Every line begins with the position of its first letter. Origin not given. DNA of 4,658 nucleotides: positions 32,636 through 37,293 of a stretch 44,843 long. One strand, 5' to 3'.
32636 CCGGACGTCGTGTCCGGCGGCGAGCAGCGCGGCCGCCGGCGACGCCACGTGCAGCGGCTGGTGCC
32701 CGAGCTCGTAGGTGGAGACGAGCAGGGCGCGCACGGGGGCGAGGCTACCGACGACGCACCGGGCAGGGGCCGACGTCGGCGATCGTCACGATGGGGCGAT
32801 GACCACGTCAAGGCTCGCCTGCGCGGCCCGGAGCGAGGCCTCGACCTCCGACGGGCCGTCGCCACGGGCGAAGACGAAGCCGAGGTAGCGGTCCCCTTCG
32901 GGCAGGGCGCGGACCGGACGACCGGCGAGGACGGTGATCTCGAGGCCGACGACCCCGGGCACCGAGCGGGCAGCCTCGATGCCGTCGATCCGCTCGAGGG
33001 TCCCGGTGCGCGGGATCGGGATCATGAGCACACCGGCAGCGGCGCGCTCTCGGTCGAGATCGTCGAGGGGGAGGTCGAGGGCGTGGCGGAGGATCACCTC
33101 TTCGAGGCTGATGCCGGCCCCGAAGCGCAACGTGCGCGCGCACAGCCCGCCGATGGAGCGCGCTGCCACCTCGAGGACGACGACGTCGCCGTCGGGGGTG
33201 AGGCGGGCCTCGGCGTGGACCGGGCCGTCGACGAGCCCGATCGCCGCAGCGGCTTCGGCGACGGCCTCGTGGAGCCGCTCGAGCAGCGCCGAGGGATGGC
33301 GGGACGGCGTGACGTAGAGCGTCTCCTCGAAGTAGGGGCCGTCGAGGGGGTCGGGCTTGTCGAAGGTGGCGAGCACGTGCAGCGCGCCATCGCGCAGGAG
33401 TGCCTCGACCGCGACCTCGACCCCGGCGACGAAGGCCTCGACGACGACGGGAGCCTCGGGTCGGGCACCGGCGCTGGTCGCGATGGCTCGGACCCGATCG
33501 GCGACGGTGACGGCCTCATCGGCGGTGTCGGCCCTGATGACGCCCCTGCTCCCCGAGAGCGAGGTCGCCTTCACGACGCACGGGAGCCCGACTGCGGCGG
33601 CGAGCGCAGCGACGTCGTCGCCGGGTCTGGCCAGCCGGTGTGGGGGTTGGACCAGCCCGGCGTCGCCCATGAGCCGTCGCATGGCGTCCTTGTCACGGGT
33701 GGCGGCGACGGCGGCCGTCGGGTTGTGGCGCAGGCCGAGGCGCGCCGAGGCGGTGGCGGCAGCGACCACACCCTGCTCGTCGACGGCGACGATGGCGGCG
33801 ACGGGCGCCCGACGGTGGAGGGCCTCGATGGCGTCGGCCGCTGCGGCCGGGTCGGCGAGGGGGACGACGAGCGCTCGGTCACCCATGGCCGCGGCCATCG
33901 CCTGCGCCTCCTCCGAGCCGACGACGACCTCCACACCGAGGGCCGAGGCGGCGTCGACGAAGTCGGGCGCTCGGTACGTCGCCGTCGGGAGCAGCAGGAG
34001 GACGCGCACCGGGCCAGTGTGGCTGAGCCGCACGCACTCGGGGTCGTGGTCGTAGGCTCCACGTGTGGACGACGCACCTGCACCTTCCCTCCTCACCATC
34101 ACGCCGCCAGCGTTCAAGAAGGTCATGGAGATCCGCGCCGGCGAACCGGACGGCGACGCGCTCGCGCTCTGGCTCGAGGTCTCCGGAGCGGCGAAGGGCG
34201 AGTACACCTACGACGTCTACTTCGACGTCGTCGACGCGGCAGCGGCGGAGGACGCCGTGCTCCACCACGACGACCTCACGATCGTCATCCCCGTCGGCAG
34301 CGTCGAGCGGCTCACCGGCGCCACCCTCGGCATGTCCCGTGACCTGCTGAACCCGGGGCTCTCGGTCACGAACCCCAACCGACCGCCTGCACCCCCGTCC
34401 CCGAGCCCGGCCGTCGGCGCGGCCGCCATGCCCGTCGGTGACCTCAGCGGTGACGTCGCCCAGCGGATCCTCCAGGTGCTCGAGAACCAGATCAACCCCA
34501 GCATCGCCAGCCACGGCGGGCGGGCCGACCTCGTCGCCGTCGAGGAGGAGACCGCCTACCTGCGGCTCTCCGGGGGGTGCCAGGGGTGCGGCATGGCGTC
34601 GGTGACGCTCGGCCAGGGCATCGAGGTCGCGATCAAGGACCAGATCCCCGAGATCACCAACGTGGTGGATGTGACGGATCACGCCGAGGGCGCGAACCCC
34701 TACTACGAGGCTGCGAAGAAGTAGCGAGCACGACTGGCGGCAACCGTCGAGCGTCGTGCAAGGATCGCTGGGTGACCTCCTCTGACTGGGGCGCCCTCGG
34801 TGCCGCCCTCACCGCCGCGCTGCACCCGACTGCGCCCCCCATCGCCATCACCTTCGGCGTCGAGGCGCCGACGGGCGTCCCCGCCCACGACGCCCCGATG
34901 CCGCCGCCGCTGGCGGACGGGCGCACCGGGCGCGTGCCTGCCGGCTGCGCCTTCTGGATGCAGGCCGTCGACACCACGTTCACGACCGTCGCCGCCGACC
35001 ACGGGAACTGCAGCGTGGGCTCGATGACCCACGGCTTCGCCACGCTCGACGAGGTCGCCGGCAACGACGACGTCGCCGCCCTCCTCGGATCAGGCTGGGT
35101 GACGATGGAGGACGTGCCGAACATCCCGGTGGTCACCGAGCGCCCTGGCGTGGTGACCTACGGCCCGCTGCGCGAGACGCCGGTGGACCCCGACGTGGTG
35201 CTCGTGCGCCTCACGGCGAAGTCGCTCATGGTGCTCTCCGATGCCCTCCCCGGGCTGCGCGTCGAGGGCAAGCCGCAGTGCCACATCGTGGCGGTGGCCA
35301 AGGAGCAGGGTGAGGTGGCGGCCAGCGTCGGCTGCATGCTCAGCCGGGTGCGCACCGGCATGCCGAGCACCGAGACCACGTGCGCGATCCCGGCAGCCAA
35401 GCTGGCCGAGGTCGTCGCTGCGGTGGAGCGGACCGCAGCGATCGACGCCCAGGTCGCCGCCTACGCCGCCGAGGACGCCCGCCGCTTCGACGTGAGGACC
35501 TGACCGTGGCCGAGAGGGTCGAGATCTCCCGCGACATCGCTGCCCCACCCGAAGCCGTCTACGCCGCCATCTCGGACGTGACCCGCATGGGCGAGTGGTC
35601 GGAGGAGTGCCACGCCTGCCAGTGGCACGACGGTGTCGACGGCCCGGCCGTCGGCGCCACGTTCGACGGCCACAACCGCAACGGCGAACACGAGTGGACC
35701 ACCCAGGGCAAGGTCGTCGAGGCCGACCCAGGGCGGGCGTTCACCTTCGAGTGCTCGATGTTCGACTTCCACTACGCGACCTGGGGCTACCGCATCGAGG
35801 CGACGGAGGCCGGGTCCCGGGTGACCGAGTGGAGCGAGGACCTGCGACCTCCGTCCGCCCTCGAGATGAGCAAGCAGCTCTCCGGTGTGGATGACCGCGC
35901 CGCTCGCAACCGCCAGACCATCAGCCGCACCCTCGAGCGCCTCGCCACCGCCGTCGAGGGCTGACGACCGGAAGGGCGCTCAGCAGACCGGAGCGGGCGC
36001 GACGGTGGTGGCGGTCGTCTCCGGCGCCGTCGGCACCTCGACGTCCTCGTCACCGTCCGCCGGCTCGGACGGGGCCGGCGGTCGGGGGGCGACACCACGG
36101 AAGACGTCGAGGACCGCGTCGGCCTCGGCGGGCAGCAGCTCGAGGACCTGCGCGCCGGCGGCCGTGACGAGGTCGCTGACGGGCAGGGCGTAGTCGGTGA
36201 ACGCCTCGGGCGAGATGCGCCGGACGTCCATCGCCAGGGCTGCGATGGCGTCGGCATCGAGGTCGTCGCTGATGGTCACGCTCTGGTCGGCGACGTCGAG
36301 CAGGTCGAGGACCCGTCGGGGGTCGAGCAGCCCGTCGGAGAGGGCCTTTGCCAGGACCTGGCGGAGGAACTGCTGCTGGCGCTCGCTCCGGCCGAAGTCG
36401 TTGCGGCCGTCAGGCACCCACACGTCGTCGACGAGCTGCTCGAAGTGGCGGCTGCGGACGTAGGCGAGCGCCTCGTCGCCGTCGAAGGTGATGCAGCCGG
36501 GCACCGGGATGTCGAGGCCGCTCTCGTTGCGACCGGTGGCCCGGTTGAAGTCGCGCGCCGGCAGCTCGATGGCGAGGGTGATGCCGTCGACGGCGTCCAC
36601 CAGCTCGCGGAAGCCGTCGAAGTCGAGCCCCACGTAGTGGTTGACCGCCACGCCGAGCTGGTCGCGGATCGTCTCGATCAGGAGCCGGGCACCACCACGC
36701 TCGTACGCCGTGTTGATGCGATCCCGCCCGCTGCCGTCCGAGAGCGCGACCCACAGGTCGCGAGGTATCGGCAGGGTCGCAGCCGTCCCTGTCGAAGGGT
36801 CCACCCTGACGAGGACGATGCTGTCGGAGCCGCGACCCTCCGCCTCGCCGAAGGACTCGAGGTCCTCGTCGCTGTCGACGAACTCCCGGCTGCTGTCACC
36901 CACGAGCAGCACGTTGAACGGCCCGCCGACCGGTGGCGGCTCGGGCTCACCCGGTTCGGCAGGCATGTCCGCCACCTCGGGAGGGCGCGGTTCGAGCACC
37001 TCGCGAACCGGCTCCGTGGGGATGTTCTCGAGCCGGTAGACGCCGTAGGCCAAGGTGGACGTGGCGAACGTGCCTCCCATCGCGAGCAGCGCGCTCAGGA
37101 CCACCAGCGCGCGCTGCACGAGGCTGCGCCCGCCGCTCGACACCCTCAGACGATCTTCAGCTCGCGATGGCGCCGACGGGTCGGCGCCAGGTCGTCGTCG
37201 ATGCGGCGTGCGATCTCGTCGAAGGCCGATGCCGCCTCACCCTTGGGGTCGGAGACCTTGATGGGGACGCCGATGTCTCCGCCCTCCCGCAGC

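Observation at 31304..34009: Uncharacterised two-gene cassette: L-amino-acid-ligase-like ATP-grasp enzyme plus B12-binding radical SAM enzyme with a CCAEP tail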

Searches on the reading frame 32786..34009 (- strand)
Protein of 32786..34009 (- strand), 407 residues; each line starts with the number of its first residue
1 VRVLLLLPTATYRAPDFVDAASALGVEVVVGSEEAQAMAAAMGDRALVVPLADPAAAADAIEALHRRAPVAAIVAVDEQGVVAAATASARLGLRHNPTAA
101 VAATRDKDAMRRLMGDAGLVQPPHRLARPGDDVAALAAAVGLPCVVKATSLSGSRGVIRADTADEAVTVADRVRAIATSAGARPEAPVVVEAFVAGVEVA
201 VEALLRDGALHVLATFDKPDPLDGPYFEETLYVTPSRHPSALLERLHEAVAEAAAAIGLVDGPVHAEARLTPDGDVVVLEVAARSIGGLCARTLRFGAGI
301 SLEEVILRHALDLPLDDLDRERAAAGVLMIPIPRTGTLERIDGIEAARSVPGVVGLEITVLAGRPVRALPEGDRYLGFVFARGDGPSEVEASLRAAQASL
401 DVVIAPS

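Call 3: search_protein_families(library=pfam, proteins=[window:32786-34009:-], max_evalue=0.01)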
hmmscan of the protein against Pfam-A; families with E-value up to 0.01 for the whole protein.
window:32786-34009:- (407 aa): 6 families
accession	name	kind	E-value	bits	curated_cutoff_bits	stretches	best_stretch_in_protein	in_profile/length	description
PF13535.11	ATP-grasp_4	-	8.7e-26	90.9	27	1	141-291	2-158/160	ATP-grasp domain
PF18603.7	LAL_C2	-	9.2e-18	64.7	29.4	1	329-404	2-77/78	L-amino acid ligase C-terminal domain 2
PF18130.6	ATPgrasp_N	-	2.1e-10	41.4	27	1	19-93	2-79/81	ATP-grasp N-terminal domain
PF01071.24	GARS_A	-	1.4e-07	32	27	1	106-207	2-102/194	Phosphoribosylglycinamide synthetase, ATP-grasp (A) domain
PF02786.22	CPSase_L_D2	-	1.9e-06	28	19.8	1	106-284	1-179/211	Carbamoyl-phosphate synthase L chain, ATP binding domain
PF07478.18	Dala_Dala_lig_C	-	0.0023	17.9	24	1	132-281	27-172/204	D-ala D-ala ligase C-terminus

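Call 4: search_protein_families(library=ncbifam, proteins=[window:32786-34009:-], max_evalue=0.01)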
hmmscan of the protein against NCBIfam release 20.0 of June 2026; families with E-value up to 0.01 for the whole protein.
window:32786-34009:- (407 aa): 27 families (the best 25 are shown)
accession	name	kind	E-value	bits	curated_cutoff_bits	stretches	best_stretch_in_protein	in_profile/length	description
NF002563.0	PRK02186.1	subfamily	5.6e-28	97.7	625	1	46-404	46-396/890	argininosuccinate lyase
NF005543.0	PRK07206.1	subfamily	9.7e-16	57.4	302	1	56-302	58-305/416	hypothetical protein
NF053745.1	AAntcapLigBacD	equivalog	2.8e-15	55.7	850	1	69-287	99-330/471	alanine--anticapsin ligase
NF006766.0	PRK09288.1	equivalog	2.7e-12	46.2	339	1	18-398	28-388/396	formate-dependent phosphoribosylglycinamide formyltransferase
TIGR01142.1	purT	equivalog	4e-10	39.1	502.15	1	16-384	13-361/380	phosphoribosylglycinamide formyltransferase 2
NF002378.0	PRK01372.1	subfamily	1.6e-09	36.9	243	1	63-282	53-268/305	D-alanine--D-alanine ligase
NF009402.0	PRK12767.1-1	equivalog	7.8e-09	34.8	218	1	23-173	27-180/329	carbamoyl phosphate synthase-like protein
NF041595.1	dap_A_syn_DdaF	equivalog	9.6e-08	31.2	840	1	69-289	77-296/424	dapdiamide A synthase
TIGR01205.1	D_ala_D_alaTIGR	subfamily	1.2e-07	31.1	245.65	1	78-281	78-283/318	D-alanine--D-alanine ligase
TIGR00877.1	purD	equivalog_domain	1.6e-06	27.3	288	1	106-208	104-205/425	phosphoribosylamine--glycine ligase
TIGR01369.1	CPSaseII_lrg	equivalog_domain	1.8e-06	25.9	1027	1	98-285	661-841/1052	carbamoyl-phosphate synthase (glutamine-hydrolyzing) large subunit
NF009404.0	PRK12767.1-3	equivalog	6.6e-06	25.3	316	1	27-202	27-211/344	carbamoyl phosphate synthase-like protein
NF004677.0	PRK06019.1-3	equivalog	9.4e-06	24.7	441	1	17-168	26-171/389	5-(carboxyamino)imidazole ribonucleotide synthase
NF003671.0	PRK05294.1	equivalog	1.8e-05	22.6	599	1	96-217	656-772/1058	carbamoyl-phosphate synthase large subunit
NF005525.0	PRK07178.1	equivalog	1.9e-05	23.5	768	1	91-196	97-204/471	acetyl-CoA carboxylase biotin carboxylase subunit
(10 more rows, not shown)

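Call 26: search_solved_structures(query=window:32786-34009:-, max_evalue=0.001)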
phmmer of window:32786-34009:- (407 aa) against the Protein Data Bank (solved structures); distinct sequences matched with E-value up to 0.001: 12.
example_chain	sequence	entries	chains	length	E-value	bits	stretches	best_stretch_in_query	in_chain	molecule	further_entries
3vot_A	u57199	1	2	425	1.8e-31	113.1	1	15-402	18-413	L-amino acid ligase, BL00235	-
3wo1_A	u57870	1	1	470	2.5e-14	56.6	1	72-307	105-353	Alanine-anticapsin ligase BacD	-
3wnz_A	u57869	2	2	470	4.6e-14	55.8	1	72-307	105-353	Alanine-anticapsin ligase BacD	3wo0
3vmm_A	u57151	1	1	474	4.7e-14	55.8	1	72-307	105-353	Alanine-anticapsin ligase BacD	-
30vh_A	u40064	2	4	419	5e-11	45.8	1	55-305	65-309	L-amino acid ligase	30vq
4dim_A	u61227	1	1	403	1.1e-06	31.5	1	18-311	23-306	Phosphoribosylglycinamide synthetase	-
4wd3_A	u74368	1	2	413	9.4e-06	28.5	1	64-364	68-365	L-amino acid ligase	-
8evy_B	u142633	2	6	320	0.00017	24.4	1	98-283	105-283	D-alanine--D-alanine ligase B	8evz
3i12_A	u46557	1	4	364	0.00052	22.7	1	88-282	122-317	D-alanine-D-alanine ligase A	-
3q1k_A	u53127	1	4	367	0.00052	22.7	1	88-282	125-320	D-alanine--D-alanine ligase A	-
7lgn_A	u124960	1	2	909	0.00073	22.2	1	99-195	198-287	Cyanophycin synthase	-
7lgm_A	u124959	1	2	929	0.00087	22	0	95-181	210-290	Cyanophycin synthase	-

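Call 42: find_homologous_proteins(query=window:32786-34009:-, max_evalue=1e-10)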
Query window:32786-34009:- (407 aa): 7992 proteins with E <= 1e-10 among 8000 candidates; the best 120 are listed.
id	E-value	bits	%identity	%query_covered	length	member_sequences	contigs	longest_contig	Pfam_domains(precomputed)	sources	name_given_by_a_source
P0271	1.2e-242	823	100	100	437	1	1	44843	PF13535.12,PF02786.23,PF18130.7,PF01071.25,PF18603.8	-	-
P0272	1.1e-202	691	85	99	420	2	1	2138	PF13535.12,PF18130.7,PF01071.25,PF18603.8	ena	-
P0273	4.1e-201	686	84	99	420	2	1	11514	PF13535.12,PF18130.7,PF01071.25,PF18603.8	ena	-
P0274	1.8e-198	677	84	99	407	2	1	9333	PF13535.12,PF02786.23,PF18130.7,PF01071.25,PF18603.8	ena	-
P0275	7.3e-198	676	83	99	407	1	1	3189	PF13535.12,PF02786.23,PF18130.7,PF01071.25,PF18603.8,PF07478.19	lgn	-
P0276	9.9e-197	672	83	99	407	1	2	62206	PF13535.12,PF18130.7,PF01071.25,PF18603.8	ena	-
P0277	7.6e-195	666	82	99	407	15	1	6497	PF13535.12,PF18130.7,PF01071.25,PF18603.8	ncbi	-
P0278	1.5e-194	665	80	99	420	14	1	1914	PF13535.12,PF18130.7,PF01071.25,PF18603.8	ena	-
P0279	3.0e-194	664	82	98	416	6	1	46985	PF13535.12,PF02786.23,PF18130.7,PF01071.25,PF18603.8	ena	-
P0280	5.2e-194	663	82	99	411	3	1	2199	PF13535.12,PF18130.7,PF01071.25,PF18603.8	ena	-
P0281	9.3e-193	659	82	100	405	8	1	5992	PF13535.12,PF02786.23,PF18130.7,PF01071.25,PF18603.8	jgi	jgi:biotin carboxylase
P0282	1.4e-190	652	81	99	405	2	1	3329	PF13535.12,PF18130.7,PF01071.25,PF18603.8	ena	-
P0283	1.5e-190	651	81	99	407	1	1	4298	PF13535.12,PF02786.23,PF18130.7,PF18603.8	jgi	jgi:biotin carboxylase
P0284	2.8e-190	651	80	99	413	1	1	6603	PF13535.12,PF02786.23,PF02222.28,PF18130.7,PF01071.25,PF18603.8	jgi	jgi:biotin carboxylase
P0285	2.8e-190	651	83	100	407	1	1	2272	PF13535.12,PF02786.23,PF18130.7,PF01071.25,PF18603.8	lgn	-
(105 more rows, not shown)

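Call 55: search_solved_structures(query=window:32786-34009:-, max_evalue=1e-10, show_alignments=2)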
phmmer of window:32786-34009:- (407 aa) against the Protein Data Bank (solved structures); distinct sequences matched with E-value up to 1e-10: 5.
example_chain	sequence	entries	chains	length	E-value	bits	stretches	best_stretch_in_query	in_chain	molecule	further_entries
3vot_A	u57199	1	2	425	1.8e-31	113.1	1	15-402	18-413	L-amino acid ligase, BL00235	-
3wo1_A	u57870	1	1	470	2.5e-14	56.6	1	72-307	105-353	Alanine-anticapsin ligase BacD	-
3wnz_A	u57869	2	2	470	4.6e-14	55.8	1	72-307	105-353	Alanine-anticapsin ligase BacD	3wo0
3vmm_A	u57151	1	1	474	4.7e-14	55.8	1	72-307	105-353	Alanine-anticapsin ligase BacD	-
30vh_A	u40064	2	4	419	5e-11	45.8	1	55-305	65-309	L-amino acid ligase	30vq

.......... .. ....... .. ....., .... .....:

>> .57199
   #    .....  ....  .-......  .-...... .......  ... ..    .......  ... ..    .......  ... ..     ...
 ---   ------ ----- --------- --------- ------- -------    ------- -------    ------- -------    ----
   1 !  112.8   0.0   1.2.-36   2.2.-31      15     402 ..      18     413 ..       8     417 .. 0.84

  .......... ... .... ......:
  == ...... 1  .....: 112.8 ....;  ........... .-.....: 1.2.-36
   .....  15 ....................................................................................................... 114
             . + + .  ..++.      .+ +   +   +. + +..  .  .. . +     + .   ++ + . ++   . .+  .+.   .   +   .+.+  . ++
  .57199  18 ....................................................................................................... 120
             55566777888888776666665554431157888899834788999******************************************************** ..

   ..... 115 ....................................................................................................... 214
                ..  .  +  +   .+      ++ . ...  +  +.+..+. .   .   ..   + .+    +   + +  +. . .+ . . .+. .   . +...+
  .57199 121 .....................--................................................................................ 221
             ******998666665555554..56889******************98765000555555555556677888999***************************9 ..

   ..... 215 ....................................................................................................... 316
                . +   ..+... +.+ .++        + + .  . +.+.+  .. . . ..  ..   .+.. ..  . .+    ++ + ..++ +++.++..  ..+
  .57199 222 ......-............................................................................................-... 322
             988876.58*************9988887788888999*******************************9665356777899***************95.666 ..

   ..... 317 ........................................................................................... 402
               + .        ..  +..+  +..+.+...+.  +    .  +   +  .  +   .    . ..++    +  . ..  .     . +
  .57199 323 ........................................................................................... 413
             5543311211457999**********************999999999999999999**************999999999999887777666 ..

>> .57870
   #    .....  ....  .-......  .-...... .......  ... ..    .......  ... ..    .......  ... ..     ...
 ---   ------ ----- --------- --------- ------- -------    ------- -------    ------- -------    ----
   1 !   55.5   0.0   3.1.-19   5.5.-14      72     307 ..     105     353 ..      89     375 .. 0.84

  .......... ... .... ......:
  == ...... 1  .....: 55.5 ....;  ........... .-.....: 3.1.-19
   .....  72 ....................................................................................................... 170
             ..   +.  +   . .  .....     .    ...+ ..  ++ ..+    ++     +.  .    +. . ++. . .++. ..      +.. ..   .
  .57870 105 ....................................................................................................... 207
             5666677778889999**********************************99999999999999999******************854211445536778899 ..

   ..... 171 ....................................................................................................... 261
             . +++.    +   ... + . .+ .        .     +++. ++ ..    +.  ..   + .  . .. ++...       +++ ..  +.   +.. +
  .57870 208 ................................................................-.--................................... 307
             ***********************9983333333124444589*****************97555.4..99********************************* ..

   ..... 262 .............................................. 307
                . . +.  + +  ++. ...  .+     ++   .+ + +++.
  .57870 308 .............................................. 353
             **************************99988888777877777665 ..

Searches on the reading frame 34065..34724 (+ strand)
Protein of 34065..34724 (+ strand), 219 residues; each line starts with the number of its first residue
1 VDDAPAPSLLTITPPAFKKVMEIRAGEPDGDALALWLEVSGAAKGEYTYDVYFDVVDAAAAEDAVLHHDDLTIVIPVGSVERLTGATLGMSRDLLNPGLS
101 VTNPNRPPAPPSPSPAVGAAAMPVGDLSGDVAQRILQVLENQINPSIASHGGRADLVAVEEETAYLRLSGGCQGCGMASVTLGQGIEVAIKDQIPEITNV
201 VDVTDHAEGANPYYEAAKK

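Call 3: search_protein_families(library=pfam, proteins=[window:34065-34724:+], max_evalue=0.01)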
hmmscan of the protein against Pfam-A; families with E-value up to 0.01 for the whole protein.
window:34065-34724:+ (219 aa): 1 family
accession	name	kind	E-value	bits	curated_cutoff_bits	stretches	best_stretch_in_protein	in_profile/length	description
PF01106.22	NifU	-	7.1e-21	74.6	27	1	136-201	2-67/67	NifU-like domain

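Call 4: search_protein_families(library=ncbifam, proteins=[window:34065-34724:+], max_evalue=0.01)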
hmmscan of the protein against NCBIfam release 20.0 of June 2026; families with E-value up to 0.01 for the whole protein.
window:34065-34724:+ (219 aa): 9 families
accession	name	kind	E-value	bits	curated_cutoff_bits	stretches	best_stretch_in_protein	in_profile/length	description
TIGR03341.1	YhgI_GntY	equivalog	3.6e-29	101.9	269.35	1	11-214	2-190/190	Fe-S biogenesis protein NfuA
NF008392.0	PRK11190.1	equivalog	5.7e-22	78.5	268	1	12-214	4-192/192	Fe-S biogenesis protein NfuA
TIGR02000.1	NifU_proper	equivalog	8.3e-09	35.3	273.3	1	131-201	220-288/290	Fe-S cluster assembly protein NifU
TIGR00049.1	TIGR00049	subfamily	1.7e-07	31.4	58.8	1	10-105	1-93/106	iron-sulfur cluster assembly accessory protein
TIGR01997.1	sufA_proteo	equivalog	1.8e-06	28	136.2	1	9-106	2-95/107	Fe-S cluster assembly scaffold SufA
TIGR02011.1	IscA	equivalog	3.5e-06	27.2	150.6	1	11-105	2-92/105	iron-sulfur cluster assembly protein IscA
NF010147.0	PRK13623.1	equivalog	2e-05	24.8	117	1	7-105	7-102/115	iron-sulfur cluster insertion protein ErpA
NF007049.0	PRK09502.1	equivalog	7.7e-05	22.8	181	1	19-105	12-94/107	iron-sulfur cluster assembly protein IscA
NF007050.0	PRK09504.1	equivalog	0.00092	19.3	161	1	10-105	18-109/122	Fe-S cluster assembly scaffold SufA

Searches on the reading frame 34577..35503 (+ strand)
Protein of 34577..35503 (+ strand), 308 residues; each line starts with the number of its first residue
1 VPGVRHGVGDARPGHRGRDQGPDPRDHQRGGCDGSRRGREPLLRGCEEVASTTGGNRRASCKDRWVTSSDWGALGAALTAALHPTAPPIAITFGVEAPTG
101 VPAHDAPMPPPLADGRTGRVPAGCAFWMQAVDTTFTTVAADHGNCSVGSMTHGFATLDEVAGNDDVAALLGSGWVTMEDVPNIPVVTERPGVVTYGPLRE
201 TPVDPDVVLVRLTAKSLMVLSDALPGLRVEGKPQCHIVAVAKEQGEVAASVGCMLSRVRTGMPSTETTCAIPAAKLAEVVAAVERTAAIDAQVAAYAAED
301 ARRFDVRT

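Call 3: search_protein_families(library=pfam, proteins=[window:34577-35503:+], max_evalue=0.01)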
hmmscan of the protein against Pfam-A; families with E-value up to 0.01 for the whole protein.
window:34577-35503:+ (308 aa): 1 family
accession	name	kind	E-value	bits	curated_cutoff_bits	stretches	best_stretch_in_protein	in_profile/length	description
PF02596.20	DUF169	-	4e-14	53.4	27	1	78-281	2-208/209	Uncharacterised ArCR, COG2043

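Call 4: search_protein_families(library=ncbifam, proteins=[window:34577-35503:+], max_evalue=0.01)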
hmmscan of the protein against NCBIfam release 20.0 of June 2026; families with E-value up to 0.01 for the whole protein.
window:34577-35503:+ (308 aa): 0 families

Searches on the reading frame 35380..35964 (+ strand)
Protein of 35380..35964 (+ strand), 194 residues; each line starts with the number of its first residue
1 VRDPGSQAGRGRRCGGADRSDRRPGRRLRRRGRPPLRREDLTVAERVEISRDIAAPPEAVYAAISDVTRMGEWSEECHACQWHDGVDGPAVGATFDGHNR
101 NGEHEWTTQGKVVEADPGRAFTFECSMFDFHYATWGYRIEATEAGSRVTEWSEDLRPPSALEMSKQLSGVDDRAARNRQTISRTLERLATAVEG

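Call 75: search_protein_families(library=pfam, proteins=[window:35380-35964:+], max_evalue=0.001)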
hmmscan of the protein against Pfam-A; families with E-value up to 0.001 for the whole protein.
window:35380-35964:+ (194 aa): 3 families
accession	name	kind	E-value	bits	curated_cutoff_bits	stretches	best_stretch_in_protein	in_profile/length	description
PF10604.15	Polyketide_cyc2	-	2.1e-20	73.9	27.4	1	46-193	3-142/142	Polyketide cyclase / dehydrase and lipid transport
PF03364.25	Polyketide_cyc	-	1.6e-09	38.5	23.4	1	53-169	1-111/126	Polyketide cyclase / dehydrase and lipid transport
PF08327.17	AHSA1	-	3e-05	24.7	22.1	1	54-152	1-96/125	Activator of Hsp90 ATPase homolog 1-like protein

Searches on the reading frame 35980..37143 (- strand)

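Call 75: search_protein_families(library=pfam, proteins=[window:35980-37143:-], max_evalue=0.001)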
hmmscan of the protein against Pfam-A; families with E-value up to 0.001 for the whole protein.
window:35980-37143:- (387 aa): 1 family
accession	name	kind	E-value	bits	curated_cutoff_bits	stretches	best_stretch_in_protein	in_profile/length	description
PF03816.19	LytR_cpsA_psr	-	6.2e-32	111.3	24.6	1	106-267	2-148/150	LytR_cpsA_psr family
